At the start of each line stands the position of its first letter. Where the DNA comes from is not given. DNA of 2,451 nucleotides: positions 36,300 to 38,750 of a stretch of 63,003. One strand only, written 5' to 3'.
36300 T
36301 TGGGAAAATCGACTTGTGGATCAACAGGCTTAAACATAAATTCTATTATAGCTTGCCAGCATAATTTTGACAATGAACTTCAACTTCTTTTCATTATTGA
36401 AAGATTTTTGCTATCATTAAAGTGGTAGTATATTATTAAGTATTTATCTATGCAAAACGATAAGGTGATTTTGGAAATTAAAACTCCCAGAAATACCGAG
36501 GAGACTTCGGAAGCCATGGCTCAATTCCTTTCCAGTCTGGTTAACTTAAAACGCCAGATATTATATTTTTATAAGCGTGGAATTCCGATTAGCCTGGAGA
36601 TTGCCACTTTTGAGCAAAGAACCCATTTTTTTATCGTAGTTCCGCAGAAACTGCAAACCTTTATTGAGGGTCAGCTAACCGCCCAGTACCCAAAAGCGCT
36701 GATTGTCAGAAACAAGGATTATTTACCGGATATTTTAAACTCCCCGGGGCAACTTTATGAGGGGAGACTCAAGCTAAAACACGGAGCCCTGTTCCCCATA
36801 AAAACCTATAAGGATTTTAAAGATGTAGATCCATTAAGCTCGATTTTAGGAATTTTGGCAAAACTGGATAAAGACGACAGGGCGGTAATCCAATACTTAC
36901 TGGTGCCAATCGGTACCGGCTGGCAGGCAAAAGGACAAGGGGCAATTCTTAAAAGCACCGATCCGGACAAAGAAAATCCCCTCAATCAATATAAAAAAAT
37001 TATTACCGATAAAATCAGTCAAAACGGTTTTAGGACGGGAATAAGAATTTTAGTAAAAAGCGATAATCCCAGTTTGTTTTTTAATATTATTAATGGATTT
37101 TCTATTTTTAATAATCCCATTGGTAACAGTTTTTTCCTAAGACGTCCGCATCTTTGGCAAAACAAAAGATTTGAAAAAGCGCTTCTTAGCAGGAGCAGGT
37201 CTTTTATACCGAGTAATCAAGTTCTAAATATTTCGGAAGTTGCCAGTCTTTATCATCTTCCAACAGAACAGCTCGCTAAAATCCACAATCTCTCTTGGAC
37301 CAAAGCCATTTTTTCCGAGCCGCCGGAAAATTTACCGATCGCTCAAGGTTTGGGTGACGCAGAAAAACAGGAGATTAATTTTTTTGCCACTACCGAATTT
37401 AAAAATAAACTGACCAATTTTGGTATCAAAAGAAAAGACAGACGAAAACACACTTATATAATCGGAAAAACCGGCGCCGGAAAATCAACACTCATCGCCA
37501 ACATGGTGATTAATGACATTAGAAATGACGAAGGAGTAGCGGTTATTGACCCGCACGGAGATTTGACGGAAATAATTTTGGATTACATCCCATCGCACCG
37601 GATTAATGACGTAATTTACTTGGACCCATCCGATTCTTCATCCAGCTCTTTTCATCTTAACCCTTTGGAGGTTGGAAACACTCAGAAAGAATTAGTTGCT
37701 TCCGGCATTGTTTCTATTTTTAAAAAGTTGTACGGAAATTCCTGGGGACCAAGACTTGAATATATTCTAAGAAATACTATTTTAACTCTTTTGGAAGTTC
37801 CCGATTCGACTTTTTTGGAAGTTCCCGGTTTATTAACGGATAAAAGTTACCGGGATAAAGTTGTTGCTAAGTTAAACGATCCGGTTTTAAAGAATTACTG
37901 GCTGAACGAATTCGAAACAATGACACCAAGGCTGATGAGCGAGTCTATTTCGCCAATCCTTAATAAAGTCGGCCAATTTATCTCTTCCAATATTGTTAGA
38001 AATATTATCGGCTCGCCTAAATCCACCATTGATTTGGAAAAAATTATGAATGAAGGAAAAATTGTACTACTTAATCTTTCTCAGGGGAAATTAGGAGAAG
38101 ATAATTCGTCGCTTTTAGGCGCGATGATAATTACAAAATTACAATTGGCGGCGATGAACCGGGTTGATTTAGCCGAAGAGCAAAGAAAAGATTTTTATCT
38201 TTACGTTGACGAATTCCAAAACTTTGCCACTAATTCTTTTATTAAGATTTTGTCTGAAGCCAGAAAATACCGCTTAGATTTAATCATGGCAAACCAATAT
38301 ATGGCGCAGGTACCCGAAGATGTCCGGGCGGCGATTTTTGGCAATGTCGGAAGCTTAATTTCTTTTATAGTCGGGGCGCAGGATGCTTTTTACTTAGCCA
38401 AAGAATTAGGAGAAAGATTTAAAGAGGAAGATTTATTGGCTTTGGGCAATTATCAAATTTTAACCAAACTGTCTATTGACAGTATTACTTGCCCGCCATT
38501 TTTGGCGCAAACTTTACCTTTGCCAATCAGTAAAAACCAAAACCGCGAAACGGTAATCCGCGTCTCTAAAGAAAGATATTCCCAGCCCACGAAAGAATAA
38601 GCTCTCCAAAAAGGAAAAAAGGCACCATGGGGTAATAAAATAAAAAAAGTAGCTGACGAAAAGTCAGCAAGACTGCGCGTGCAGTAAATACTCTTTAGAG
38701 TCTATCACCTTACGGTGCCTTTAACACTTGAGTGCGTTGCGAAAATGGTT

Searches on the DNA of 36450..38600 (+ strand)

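Call 25: search_rna_families(sources=[L021, L023, L024, L047, L038, L018], threshold=gathering)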
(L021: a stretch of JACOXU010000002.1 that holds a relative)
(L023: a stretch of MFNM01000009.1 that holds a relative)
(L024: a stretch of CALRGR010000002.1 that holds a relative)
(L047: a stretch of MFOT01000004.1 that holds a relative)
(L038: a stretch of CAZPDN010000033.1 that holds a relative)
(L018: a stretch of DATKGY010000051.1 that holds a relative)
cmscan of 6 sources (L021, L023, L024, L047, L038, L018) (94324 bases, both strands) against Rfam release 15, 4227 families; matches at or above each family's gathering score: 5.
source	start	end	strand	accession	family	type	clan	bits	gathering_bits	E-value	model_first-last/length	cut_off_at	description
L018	3655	3726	-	RF00005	tRNA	Gene; tRNA;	CL00001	72.2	29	1.1e-13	1-71/71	no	tRNA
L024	15786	15856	+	RF00005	tRNA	Gene; tRNA;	CL00001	66.9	29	3.3e-12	1-71/71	no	tRNA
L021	16504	16575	-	RF00005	tRNA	Gene; tRNA;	CL00001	61.2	29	1.2e-10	1-71/71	no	tRNA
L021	16579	16649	-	RF00005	tRNA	Gene; tRNA;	CL00001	58.5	29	6.6e-10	1-71/71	no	tRNA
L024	15860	15930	+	RF00005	tRNA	Gene; tRNA;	CL00001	57.1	29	1.6e-09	1-71/71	no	tRNA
